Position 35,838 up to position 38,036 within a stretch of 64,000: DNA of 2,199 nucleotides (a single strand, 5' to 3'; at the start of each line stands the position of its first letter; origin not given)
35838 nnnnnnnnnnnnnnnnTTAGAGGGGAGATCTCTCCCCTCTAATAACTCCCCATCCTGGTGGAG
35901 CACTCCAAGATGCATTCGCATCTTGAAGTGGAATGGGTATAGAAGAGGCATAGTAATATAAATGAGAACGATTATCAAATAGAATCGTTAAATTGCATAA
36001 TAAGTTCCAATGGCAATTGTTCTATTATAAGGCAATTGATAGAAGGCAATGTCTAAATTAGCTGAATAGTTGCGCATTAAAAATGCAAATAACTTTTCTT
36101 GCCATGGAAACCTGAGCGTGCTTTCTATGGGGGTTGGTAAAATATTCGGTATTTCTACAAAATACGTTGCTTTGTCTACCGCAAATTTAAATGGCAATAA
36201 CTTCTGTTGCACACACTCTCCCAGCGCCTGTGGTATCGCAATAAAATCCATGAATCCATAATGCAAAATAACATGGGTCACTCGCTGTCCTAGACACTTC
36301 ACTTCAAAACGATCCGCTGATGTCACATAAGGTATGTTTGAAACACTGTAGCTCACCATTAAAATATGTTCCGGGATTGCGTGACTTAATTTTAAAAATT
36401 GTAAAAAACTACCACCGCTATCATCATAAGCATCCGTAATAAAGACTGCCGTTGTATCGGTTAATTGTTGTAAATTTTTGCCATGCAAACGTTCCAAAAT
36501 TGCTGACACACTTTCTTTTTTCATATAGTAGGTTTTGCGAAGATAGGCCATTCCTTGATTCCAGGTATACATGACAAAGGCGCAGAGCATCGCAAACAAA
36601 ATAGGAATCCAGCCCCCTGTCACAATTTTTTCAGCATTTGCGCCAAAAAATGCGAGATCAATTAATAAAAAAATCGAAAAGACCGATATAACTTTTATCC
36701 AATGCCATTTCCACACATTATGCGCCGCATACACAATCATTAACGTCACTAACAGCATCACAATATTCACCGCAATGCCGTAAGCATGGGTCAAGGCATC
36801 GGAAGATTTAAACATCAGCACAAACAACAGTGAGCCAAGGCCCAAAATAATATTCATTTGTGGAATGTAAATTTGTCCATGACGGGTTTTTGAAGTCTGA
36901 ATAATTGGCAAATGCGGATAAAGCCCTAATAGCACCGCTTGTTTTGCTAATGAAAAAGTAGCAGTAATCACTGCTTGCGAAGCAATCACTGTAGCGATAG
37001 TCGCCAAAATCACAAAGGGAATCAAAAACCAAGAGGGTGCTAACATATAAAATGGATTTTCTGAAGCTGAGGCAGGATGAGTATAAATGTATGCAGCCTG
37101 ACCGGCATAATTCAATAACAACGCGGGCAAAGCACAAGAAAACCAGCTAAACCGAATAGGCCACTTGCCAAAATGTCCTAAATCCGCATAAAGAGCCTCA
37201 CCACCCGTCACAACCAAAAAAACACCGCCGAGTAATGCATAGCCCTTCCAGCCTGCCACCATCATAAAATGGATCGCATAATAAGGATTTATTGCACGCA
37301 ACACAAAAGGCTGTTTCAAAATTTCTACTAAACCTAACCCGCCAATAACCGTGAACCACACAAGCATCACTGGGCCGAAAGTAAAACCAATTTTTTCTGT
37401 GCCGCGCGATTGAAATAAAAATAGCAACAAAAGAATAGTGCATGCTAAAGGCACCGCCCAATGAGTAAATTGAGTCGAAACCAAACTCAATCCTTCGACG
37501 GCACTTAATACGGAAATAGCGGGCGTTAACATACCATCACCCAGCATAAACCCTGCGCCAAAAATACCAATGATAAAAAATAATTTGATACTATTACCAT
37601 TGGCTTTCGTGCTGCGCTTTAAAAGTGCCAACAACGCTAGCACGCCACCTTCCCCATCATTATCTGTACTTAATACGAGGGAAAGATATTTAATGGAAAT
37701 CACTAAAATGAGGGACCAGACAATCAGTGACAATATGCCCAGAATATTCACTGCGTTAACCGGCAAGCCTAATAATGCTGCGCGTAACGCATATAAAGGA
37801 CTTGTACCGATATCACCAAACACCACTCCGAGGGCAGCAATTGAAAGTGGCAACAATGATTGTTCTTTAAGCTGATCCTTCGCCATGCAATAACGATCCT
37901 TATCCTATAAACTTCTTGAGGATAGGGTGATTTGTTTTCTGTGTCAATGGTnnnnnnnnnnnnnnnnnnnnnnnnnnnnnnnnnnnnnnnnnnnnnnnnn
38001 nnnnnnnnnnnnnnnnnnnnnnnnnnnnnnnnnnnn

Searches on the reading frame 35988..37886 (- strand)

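Call 21: search_protein_families(library=ncbifam, proteins=[window:35988-37886:-], max_evalue=0.00001)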
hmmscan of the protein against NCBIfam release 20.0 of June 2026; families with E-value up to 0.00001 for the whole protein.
window:35988-37886:- (632 aa): 2 families
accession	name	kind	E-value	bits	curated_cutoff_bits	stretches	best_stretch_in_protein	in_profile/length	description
NF008015.0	PRK10745.1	equivalog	3.1e-161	537.8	883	1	7-629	5-619/622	low affinity potassium transporter Kup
TIGR00794.1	kup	equivalog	4.5e-151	504.6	539.6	2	99-565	122-591/688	potassium uptake protein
